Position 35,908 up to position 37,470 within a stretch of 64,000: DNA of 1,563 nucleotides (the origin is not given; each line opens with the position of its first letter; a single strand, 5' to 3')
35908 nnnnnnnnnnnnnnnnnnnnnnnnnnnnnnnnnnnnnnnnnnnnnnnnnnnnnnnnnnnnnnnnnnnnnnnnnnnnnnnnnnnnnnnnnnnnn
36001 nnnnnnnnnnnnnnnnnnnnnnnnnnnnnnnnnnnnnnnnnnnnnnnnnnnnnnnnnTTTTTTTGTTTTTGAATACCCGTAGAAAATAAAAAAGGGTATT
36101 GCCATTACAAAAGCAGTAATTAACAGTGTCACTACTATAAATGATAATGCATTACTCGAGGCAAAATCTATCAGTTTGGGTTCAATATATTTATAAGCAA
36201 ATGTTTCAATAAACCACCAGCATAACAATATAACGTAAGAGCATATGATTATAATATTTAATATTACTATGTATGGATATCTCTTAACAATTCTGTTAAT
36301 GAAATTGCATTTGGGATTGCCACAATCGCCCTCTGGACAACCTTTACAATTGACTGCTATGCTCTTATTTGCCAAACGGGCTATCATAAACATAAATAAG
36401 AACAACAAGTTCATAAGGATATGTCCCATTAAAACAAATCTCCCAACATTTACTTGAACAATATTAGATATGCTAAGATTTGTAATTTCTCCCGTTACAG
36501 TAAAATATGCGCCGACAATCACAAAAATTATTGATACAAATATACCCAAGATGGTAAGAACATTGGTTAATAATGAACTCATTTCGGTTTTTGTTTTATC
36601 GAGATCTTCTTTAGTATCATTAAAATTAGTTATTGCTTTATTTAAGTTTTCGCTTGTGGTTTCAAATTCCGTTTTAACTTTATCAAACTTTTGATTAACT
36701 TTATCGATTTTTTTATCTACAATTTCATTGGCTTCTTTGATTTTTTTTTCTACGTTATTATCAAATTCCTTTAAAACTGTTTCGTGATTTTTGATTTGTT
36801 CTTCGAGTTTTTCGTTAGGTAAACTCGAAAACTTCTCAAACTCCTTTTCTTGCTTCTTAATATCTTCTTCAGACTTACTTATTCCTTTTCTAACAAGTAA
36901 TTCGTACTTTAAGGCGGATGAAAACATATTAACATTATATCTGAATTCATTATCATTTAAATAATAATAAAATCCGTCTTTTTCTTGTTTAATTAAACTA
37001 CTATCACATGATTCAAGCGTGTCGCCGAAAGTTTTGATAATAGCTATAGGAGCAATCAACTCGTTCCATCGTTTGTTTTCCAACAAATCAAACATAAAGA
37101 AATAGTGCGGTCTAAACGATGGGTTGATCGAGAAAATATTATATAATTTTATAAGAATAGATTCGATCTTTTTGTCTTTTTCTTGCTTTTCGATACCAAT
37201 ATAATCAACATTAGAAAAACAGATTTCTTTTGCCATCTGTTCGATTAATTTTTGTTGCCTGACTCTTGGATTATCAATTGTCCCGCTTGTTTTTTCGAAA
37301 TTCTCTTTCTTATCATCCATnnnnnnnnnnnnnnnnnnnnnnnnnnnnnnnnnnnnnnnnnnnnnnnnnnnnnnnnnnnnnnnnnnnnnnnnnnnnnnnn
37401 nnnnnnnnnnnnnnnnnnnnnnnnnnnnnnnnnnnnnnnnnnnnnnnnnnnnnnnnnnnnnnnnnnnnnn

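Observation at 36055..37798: Panacea (DUF4065) antitoxin-like gene translationally coupled to a 421-aa coiled-coil / 4-TM protein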

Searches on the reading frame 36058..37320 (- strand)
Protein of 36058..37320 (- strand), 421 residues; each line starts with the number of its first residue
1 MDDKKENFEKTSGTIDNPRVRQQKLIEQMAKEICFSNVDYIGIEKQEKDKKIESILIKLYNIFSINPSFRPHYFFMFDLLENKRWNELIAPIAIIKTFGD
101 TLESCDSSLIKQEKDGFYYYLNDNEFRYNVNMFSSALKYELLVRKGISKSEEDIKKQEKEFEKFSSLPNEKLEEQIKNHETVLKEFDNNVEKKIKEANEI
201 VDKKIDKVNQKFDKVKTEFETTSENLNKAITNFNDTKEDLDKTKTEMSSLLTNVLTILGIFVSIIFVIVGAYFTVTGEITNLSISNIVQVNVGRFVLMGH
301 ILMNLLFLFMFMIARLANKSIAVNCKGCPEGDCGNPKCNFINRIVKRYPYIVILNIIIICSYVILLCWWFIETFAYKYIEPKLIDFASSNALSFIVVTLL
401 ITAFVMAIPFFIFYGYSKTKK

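Call 3: search_protein_families(library=pfam, proteins=[window:36058-37320:-], max_evalue=1)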
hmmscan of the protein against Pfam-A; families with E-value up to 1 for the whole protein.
window:36058-37320:- (421 aa): 22 families
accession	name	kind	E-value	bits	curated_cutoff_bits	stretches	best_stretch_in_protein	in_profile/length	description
PF05478.16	Prominin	-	5.9e-07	28.4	34.3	1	148-314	312-482/799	Prominin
PF09731.14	Mitofilin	-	0.0047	16.4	27.4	1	147-243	97-194/614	Mitochondrial inner membrane protein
PF11712.13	Vma12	-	0.0092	16.4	25.5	1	205-277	58-98/137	Endoplasmic reticulum-based factor for assembly of V-ATPase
PF09769.14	ApoO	-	0.011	16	31.4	1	187-240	13-66/131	Apolipoprotein O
PF00435.27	Spectrin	-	0.016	16.1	29.9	1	146-227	28-104/105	Spectrin repeat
PF15324.11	TALPID3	-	0.016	13.5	27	1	148-252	245-349/1261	Hedgehog signalling target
PF10173.14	Mit_KHE1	-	0.019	15.6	22.5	1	119-249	15-144/188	Mitochondrial K+-H+ exchange-related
PF05816.16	TelA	-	0.031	13.8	30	1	168-256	42-129/332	Toxic anion resistance protein (TelA)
PF04513.17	Baculo_PEP_C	-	0.034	14.7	38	1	188-258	30-105/140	Baculovirus polyhedron envelope protein, PEP, C terminus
PF17373.7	DUF5395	-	0.037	15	25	1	174-214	18-58/81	Family of unknown function (DUF5395)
PF12795.12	MscS_porin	-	0.059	13.4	34.4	1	153-249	64-160/238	Mechanosensitive ion channel porin domain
PF02601.20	Exonuc_VII_L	-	0.13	12.1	35.9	1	149-246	180-265/315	Exonuclease VII, large subunit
PF08673.15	RsbU_N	-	0.17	12.5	25.5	1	139-199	3-63/75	Phosphoserine phosphatase RsbU, N-terminal domain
PF12787.12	EcsC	-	0.36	10.9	30.4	1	144-262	4-112/240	EcsC protein family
PF05531.17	NPV_P10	-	0.39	11.7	29.8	1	190-252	5-66/75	Nucleopolyhedrovirus P10 protein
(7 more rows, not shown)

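Call 4: search_protein_families(library=padloc, proteins=[window:36058-37320:-], max_evalue=1)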
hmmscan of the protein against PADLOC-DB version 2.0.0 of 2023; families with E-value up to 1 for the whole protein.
window:36058-37320:- (421 aa): 16 families
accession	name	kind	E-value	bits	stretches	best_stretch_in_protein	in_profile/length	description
PDLC03842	LeoB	-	1.4e-06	25.5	1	158-301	346-472/568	-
PDLC03841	LeoBC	-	3.4e-05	21.2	1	151-271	341-471/601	-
PDLC00598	ZorA1|ZorA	-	0.00021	17.8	1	21-254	383-531/663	MotA/ExbB/TolQ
PDLC00601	ZorA1|ZorA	-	0.00095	15.9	1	144-254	441-547/699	MotA/ExbB/TolQ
PDLC00503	JetC1|JetC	-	0.0019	14.3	1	143-243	366-465/1146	DUF3584 domain; MukB-like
PDLC00580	JetC3|JetC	-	0.0038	13.5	1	147-250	279-380/1068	DUF3584 domain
PDLC00518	JetC1|JetC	-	0.0054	12.6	1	146-247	327-427/1112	DUF3584 domain; MukB-like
PDLC02740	PbeC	-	0.0088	12.9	1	127-252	343-471/648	PbeC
PDLC04547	PDC-M26A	-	0.011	12.3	1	152-253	156-256/724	-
PDLC00006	DruC1|DruC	-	0.014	11.9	1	145-254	182-292/626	Unknown function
PDLC00509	JetC1|JetC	-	0.014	11.5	1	146-251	328-432/1158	DUF3584 domain; MukB-like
PDLC03863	LmuB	-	0.077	9.6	1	154-251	192-285/610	-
PDLC00648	ZorA3|ZorA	-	0.16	8.7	1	166-239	311-399/692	MotA/ExbB/TolQ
PDLC04406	PDC-M09A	-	0.25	8.7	1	178-246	9-78/330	-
PDLC00640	ZorA2|ZorA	-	0.58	6.7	1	143-244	365-467/590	MotA/ExbB/TolQ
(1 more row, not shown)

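Call 5: search_protein_families(library=phrogs, proteins=[window:36058-37320:-], max_evalue=1)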
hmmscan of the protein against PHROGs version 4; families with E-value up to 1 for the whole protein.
window:36058-37320:- (421 aa): 25 families
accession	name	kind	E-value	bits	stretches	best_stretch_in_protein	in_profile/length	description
phrog_5763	-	unknown function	2.8e-18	67.2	1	147-366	58-274/283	-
phrog_167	-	tail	3.3e-06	26.1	1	146-252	118-232/1555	tail length tape measure protein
phrog_1533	-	tail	5.7e-06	25.1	1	146-262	123-235/1688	tail length tape measure protein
phrog_4704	-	tail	1.4e-05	24.9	1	172-246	36-109/625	tail length tape measure protein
phrog_1775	-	head and packaging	4.6e-05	22.1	1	143-254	481-591/1609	minor head protein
phrog_6701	-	unknown function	0.0019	18.9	1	169-274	70-168/169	-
phrog_15478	-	tail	0.0075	16.1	1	174-280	18-129/456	tail length tape measure protein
phrog_12706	-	tail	0.0082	15.3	1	36-263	79-215/1244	tail length tape measure protein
phrog_3590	-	unknown function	0.024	15.1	1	110-246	180-312/481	-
phrog_31236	-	unknown function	0.025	15.3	1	184-252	25-89/190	-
phrog_9570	-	tail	0.028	14.3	1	200-280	16-98/689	tail length tape measure protein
phrog_5218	-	unknown function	0.089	11.8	1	147-247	80-880/1599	-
phrog_18861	-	unknown function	0.093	14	1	201-261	23-86/114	-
phrog_25608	-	unknown function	0.097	13.8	1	169-252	11-97/154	-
phrog_10613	-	tail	0.21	12.4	1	149-248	52-125/237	tail length tape measure protein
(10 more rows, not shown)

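Call 6: search_protein_families(library=ncbifam, proteins=[window:36058-37320:-], max_evalue=1)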
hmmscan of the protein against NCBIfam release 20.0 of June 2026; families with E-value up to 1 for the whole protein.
window:36058-37320:- (421 aa): 22 families
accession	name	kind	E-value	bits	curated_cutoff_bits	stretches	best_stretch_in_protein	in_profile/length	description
TIGR02169.1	SMC_prok_A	equivalog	8.5e-05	20.4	729.4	1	143-253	236-345/1165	chromosome segregation protein SMC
NF002572.0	PRK02224.1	equivalog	0.0013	17.1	1087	1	143-250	333-438/888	DNA double-strand break repair ATPase Rad50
TIGR02168.1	SMC_prok_B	equivalog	0.0024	15.7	567.35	1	145-250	728-831/1181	chromosome segregation protein SMC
TIGR00437.1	feoB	equivalog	0.0039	16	315.65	1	145-282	141-278/594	ferrous iron transport protein B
NF033914.0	antiphage_ZorA_1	subfamily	0.005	15.2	190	1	170-249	395-472/619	anti-phage ZorAB system protein ZorA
TIGR04527.1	mycoplas_twoTM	subfamily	0.0052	16.5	125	1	144-272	81-212/248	MG_279/MG_280 family protein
NF045780.1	TrlF_fam_ATP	equivalog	0.0055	15.5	350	1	148-247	450-549/944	TrlF family AAA-like ATPase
NF053512.1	nitric_RR_NosR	exception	0.01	14.9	400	1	168-237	123-192/422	response regulator c-di-GMP phosphodiesterase, NosR family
TIGR00996.1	Mtu_fam_mce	paralog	0.038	13.2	140.5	1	172-242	211-280/291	MCE family protein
TIGR04211.1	SH3_and_anchor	equivalog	0.04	13.5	65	1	155-266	69-184/198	TIGR04211 family SH3 domain-containing protein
TIGR01069.2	mutS2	equivalog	0.047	12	400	1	146-244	531-628/790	endonuclease MutS2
NF033065.0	APH_3p_IVa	exception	0.066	12.7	530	1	148-240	97-181/262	aminoglycoside O-phosphotransferase APH(3')-IVa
NF041752.4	sbcc_Bac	equivalog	0.069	11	1420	1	133-242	303-413/1130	exonuclease subunit SbcC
NF033741.1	NlpC_p60_RipA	exception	0.077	12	625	1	203-248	35-80/457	NlpC/P60 family peptidoglycan endopeptidase RipA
NF038305.1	HpsJ_fam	subfamily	0.11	12.4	60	1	146-270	116-229/234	HpsJ family protein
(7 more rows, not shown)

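Call 12: find_homologous_proteins(query=window:36058-37320:-)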
Query window:36058-37320:- (421 aa): 17 proteins with E <= 0.001 among 5764 candidates.
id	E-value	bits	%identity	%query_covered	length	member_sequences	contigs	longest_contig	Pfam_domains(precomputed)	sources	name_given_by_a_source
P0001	1.7e-273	924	100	100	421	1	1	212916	PF05478.17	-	-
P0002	1.8e-218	743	82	100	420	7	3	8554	-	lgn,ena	-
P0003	5.9e-174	596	79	84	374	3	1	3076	-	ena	-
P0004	3.7e-105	370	48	91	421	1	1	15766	-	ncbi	-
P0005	2.5e-103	364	45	95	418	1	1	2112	-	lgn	-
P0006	3.5e-100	354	47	91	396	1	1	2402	-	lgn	-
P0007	6.9e-100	353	47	90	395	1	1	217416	PF04048.21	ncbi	-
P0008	1.9e-82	295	41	88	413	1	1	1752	-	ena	-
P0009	2.1e-80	288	38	95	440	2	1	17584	-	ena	-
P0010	5.6e-74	267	37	95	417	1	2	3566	-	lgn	-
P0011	4.0e-71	258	37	95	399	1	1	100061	-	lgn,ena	-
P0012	2.6e-65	239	36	95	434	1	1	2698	-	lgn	-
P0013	2.6e-48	183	33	87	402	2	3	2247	-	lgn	-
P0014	3.4e-48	182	34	87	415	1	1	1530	-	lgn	-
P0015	5.9e-46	175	37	77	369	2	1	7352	-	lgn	-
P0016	7.9e-36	142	36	66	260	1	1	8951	-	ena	-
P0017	5.9e-33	132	36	46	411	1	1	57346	-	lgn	-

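Call 13: search_dna_similar(query=window:36058-37320:-, collection=phages, mode=protein, max_evalue=0.001)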
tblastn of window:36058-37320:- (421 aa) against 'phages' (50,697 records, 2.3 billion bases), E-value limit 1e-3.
No match.

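Call 14: find_encoding_contigs(protein=P0004, flank=6000, max_places=2)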
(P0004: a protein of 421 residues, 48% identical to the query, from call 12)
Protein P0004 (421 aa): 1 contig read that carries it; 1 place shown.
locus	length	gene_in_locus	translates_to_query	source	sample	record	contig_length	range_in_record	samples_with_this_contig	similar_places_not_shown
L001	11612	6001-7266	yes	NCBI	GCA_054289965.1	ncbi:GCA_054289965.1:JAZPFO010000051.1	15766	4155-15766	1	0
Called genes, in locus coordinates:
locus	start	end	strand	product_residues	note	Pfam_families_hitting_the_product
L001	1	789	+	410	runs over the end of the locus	PF06689:zf-C4_ClpX, PF00493:MCM (weak), PF05496:RuvB_N (faint), PF00004:AAA, PF07724:AAA_2, PF07728:AAA_5 (weak), PF10431:ClpB_D2-small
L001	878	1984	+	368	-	PF00768:Peptidase_S11, PF13354:Beta-lactamase2 (weak), PF07943:PBP5_C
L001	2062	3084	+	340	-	PF01757:Acyl_transf_3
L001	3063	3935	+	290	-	PF09924:LPG_synthase_C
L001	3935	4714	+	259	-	PF00583:Acetyltransf_1, PF13527:Acetyltransf_9, PF13673:Acetyltransf_10, PF13508:Acetyltransf_7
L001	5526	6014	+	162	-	PF13274:SocA_Panacea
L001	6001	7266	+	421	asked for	-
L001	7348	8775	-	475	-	PF14659:Phage_int_SAM_3, PF00589:Phage_integrase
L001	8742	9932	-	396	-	PF14659:Phage_int_SAM_3, PF00589:Phage_integrase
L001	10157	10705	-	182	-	PF09479:Flg_new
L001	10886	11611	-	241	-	?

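Call 15: find_encoding_contigs(protein=P0007, flank=6000, max_places=2)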
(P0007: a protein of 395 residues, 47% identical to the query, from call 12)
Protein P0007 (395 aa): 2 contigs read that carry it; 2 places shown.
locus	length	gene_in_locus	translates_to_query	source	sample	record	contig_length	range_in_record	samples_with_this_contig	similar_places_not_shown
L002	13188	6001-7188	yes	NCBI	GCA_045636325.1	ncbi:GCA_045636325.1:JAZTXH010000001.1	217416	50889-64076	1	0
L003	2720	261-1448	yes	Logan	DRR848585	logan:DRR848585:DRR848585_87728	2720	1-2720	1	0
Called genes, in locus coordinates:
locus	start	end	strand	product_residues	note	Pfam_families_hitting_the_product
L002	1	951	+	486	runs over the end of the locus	PF07833:Cu_amine_oxidN1, PF11741:AMIN, PF01520:Amidase_3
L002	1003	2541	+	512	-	PF08486:SpoIID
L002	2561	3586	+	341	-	PF02547:Queuosine_synth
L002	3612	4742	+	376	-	PF01702:TGT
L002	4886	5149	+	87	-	PF00381:PTS-HPr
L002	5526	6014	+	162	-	PF13274:SocA_Panacea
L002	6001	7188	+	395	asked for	PF04048:Sec8_N (weak)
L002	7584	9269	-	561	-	PF02690:Na_Pi_cotrans, PF01895:PhoU, PF01865:PhoU_div (weak), PF01895:PhoU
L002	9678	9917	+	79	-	PF01257:2Fe-2S_thioredx (weak)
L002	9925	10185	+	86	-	PF01257:2Fe-2S_thioredx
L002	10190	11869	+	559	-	PF00037:Fer4 (faint), PF12838:Fer4_7 (weak), PF13187:Fer4_9 (weak), PF13237:Fer4_10 (weak), PF14697:Fer4_21 (weak), PF02906:Fe_hyd_lg_C, PF04060:FeS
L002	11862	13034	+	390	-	PF07228:SpoIIE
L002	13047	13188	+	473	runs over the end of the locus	PF12838:Fer4_7, PF00037:Fer4, PF12837:Fer4_6 (weak), PF13183:Fer4_8 (weak), PF13237:Fer4_10 (weak), PF13484:Fer4_16 (weak), PF00037:Fer4, PF02906:Fe_hyd_lg_C, +6 more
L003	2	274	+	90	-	?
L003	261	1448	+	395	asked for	PF04048:Sec8_N (weak)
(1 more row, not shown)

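Call 16: find_encoding_contigs(protein=P0009, flank=6000, max_places=2)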
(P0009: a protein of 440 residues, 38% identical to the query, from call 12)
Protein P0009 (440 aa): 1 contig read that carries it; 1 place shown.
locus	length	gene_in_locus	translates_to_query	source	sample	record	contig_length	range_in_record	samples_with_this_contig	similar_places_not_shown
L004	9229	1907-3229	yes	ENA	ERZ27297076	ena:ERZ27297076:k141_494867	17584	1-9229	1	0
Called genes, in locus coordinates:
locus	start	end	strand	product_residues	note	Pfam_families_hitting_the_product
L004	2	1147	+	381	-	?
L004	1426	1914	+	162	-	PF13274:SocA_Panacea (weak)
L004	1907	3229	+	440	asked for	-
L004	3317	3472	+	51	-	-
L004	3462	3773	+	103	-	PF14198:TnpV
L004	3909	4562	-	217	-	PF14285:DUF4367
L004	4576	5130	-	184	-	PF04542:Sigma70_r2, PF08281:Sigma70_r4_2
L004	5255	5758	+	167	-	-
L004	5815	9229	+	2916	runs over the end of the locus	PF05593:RHS_repeat (faint), PF25023:TEN_YD-shell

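Call 17: find_encoding_contigs(protein=P0011, flank=6000, max_places=2)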
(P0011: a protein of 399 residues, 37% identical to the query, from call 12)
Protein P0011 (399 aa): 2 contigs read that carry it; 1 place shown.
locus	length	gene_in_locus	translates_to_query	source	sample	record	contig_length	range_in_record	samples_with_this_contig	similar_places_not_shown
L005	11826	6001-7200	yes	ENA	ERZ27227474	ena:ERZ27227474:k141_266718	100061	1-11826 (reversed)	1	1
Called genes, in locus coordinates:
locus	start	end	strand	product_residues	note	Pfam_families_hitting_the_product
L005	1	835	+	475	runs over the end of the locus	PF02368:Big_2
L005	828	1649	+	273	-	-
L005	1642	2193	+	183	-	PF02839:CBM_5_12 (weak)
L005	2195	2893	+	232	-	-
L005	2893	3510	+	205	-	-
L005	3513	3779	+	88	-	-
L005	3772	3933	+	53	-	-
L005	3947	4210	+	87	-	-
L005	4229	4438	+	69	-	-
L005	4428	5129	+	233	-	PF01520:Amidase_3, PF05036:SPOR (weak)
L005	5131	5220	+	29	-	-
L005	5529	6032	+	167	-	PF13274:SocA_Panacea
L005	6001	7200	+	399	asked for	-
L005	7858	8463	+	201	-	PF01381:HTH_3, PF12844:HTH_19, PF13443:HTH_26, PF13560:HTH_31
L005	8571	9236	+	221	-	PF01569:PAP2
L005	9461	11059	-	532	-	PF03372:Exo_endo_phos (weak)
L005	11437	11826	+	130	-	?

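Call 18: find_encoding_contigs(protein=P0017, flank=6000, max_places=2)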
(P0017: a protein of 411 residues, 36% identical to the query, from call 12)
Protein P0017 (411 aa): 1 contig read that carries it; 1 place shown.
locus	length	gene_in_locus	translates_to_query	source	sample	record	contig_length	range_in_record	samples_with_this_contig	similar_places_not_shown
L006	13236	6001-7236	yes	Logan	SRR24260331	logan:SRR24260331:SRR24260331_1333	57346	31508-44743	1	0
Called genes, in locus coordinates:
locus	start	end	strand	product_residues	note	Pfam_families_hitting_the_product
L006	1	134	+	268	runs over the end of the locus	-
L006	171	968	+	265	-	PF27173:YomU_Tube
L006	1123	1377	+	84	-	-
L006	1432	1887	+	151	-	-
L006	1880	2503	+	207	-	-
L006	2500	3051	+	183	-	-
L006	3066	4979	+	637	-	PF10145:PhageMin_Tail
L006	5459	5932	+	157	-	PF13274:SocA_Panacea (faint)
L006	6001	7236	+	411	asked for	-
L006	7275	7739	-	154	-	-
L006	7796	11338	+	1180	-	-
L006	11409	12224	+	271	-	PF20195:DUF6558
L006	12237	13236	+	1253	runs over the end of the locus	-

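Call 19: find_encoding_contigs(protein=P0015, flank=6000, max_places=2)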
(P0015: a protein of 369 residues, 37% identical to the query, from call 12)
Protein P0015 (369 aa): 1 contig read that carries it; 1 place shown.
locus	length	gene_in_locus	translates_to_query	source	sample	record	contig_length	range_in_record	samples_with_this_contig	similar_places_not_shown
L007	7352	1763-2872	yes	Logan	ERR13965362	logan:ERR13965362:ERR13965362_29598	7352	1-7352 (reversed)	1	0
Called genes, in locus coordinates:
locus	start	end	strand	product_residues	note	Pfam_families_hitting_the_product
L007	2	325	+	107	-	?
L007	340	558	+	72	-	-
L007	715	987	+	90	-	PF04531:Phage_holin_1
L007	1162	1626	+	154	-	PF13274:SocA_Panacea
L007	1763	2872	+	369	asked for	-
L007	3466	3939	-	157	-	PF01668:SmpB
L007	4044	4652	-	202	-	PF21176:RecR_HhH, PF02132:RecR_ZnF (weak), PF01751:Toprim, PF13662:Toprim_4, PF21175:RecR_C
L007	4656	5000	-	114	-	PF02575:YbaB_DNA_bd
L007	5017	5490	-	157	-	PF00583:Acetyltransf_1, PF13673:Acetyltransf_10, PF13508:Acetyltransf_7, PF08445:FR47 (weak)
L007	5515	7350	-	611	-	?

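Call 20: find_encoding_contigs(protein=P0016, flank=6000, max_places=2)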
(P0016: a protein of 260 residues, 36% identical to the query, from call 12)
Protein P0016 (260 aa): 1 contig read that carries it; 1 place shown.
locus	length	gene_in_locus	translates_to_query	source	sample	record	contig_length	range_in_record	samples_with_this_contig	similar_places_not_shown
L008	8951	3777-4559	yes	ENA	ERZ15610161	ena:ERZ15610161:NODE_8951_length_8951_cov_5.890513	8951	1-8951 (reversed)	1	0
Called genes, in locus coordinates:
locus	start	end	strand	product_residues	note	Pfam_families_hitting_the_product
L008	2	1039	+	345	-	?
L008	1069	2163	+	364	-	PF00596:Aldolase_II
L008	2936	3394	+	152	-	PF13274:SocA_Panacea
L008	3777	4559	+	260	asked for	-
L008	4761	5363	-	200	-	-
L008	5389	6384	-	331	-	PF25023:TEN_YD-shell (weak)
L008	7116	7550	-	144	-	PF09537:DUF2383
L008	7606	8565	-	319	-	-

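Call 21: find_encoding_contigs(protein=P0002, flank=6000, max_places=3)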
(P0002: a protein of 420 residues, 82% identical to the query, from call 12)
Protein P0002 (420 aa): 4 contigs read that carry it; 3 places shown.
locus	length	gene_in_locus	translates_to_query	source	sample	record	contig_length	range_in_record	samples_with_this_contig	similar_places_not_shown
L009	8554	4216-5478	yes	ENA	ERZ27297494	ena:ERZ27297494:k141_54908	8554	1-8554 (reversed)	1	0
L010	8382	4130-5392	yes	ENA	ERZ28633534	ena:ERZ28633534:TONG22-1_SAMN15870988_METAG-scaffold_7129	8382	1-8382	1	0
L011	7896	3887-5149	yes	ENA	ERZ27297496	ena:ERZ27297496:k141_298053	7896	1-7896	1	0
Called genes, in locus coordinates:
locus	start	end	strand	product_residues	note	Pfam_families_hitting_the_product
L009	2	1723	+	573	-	?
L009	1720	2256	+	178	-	-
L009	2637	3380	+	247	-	PF01797:Y1_Tnp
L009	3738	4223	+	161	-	PF13274:SocA_Panacea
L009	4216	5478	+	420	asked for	-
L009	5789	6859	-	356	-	-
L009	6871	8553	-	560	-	?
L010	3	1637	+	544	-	?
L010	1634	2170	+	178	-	-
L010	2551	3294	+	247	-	PF01797:Y1_Tnp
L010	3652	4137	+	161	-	PF13274:SocA_Panacea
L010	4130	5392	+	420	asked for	-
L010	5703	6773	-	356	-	-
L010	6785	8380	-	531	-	?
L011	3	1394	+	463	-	?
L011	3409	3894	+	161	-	PF13274:SocA_Panacea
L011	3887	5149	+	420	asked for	-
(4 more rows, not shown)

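Call 32: find_related_loci(query=A1, collection=genome_contigs, flank=4000)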
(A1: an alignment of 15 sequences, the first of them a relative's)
Query A1 (421 aa) in genome_contigs; peptide patterns used: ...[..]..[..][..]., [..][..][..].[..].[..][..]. (x = any residue, [..] = any of these).
301 stretches matched a pattern; 3 encode a relative of the query (tblastn E <= 1e-3); 3 distinct loci.
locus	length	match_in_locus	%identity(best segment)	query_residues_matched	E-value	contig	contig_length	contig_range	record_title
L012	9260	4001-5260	83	1-420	0e+0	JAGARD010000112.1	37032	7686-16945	MAG: Clostridia bacterium isolate RGIG8698 Water_deer_Colon-3__c370750, whole genome shotgun sequence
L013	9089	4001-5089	47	17-394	4e-100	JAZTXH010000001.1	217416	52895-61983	MAG: Clostridia bacterium isolate T1900045331_YK20190020.MAGScoT_cleanbin_000004 SGB_6522_k141_1240344, whole genome sho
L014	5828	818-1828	35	23-390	3e-52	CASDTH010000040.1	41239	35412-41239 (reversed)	uncultured bacterium isolate SI.B49.metabat-bins.94 genome assembly, contig: SI.B49.metabat-bins.94.fa_k141_313197, whol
